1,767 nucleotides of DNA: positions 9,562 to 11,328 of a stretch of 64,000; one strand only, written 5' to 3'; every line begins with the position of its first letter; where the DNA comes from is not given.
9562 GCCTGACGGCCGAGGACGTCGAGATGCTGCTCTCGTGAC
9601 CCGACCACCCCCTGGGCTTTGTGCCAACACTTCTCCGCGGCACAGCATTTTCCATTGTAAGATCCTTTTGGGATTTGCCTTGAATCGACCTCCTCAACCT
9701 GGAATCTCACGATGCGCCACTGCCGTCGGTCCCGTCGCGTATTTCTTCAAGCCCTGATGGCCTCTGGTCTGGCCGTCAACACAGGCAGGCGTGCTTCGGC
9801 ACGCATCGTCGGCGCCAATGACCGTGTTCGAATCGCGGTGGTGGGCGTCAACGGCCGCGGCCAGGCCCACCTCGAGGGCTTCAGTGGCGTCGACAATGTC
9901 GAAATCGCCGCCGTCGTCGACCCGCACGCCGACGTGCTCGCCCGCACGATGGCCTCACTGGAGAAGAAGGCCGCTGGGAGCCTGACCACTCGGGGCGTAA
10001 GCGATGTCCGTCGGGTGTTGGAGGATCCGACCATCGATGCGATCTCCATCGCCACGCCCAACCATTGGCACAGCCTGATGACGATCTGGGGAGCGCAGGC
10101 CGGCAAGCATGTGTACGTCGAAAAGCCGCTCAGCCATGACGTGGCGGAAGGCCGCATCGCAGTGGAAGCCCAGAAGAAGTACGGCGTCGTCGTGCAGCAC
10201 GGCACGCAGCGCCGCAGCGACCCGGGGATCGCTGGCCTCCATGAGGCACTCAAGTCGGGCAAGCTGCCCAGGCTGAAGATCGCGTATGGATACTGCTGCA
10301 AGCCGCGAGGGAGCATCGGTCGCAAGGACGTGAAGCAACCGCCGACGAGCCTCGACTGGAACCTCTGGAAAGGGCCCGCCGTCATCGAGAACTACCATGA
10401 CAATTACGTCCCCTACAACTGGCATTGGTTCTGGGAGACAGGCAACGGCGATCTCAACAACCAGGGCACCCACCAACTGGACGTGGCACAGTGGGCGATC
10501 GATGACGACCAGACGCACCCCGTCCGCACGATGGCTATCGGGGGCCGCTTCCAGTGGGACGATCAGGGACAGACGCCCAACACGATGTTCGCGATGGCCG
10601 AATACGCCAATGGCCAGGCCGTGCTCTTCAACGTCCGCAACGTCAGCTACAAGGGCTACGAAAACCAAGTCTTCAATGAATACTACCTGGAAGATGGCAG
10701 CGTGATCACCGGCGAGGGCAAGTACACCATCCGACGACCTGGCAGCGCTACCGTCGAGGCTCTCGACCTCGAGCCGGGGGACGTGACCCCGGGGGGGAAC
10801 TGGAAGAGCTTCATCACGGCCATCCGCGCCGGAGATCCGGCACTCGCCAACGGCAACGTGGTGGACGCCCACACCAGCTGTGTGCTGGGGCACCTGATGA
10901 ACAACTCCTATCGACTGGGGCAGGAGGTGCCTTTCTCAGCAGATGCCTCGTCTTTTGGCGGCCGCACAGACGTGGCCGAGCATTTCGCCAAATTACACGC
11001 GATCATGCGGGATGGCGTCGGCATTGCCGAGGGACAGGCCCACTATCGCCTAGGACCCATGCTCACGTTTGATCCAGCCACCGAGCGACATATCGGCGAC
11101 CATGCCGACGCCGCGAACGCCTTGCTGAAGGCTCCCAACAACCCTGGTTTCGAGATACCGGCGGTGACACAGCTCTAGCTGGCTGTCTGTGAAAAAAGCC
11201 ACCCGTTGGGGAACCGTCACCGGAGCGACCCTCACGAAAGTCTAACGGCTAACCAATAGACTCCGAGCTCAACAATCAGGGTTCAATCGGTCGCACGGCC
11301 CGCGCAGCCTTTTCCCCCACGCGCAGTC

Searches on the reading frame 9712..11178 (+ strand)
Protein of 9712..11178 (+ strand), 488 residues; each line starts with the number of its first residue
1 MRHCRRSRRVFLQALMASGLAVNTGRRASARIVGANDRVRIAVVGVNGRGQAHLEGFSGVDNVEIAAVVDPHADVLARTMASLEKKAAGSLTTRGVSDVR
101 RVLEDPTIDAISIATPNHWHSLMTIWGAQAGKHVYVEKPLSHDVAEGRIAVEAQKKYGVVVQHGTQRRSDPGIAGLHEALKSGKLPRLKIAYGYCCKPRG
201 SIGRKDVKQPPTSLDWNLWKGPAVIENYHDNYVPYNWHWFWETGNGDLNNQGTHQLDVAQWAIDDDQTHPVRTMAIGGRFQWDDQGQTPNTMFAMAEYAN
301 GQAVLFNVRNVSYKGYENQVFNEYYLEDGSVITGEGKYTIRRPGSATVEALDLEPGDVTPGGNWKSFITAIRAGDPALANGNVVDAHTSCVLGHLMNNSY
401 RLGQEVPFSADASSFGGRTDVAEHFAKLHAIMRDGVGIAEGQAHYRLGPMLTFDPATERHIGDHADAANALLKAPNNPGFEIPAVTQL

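Call 26: find_encoding_contigs(protein=window:9712-11178:+, flank=10000, max_places=1)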
Protein window:9712-11178:+ (488 aa): 5 contigs read that carry it; 1 place shown.
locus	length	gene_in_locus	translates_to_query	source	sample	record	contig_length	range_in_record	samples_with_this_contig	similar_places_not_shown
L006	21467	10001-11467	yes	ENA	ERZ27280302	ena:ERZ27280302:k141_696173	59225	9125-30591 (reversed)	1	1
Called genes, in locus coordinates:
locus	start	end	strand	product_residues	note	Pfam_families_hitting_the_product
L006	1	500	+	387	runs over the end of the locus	PF13243:SQHop_cyclase_C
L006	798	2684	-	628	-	PF00479:G6PD_N, PF02781:G6PD_C, PF00027:cNMP_binding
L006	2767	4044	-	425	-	PF05201:GlutR_N, PF01488:Shikimate_DH, PF13241:NAD_binding_7 (weak), PF00745:GlutR_dimer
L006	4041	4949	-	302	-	-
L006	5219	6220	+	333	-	PF01208:URO-D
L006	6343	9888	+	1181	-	PF00176:SNF2-rel_dom, PF00270:DEAD (weak), PF00271:Helicase_C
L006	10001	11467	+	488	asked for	PF01408:GFO_IDH_MocA, PF19051:GFO_IDH_MocA_C2, PF22725:GFO_IDH_MocA_C3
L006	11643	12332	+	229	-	PF00072:Response_reg, PF00486:Trans_reg_C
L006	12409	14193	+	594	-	PF00672:HAMP (weak), PF00989:PAS, PF08448:PAS_4, PF12860:PAS_7 (faint), PF00512:HisKA, PF02518:HATPase_c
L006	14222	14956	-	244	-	PF23441:SDR (weak), PF00106:adh_short, PF01370:Epimerase (weak), PF08659:KR, PF13561:adh_short_C2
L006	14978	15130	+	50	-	-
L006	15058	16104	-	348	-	PF18306:LDcluster4, PF03641:Lysine_decarbox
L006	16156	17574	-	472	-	PF00753:Lactamase_B, PF12706:Lactamase_B_2 (weak), PF10996:Beta-Casp, PF07521:RMMBL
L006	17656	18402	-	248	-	-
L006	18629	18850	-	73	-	PF02599:CsrA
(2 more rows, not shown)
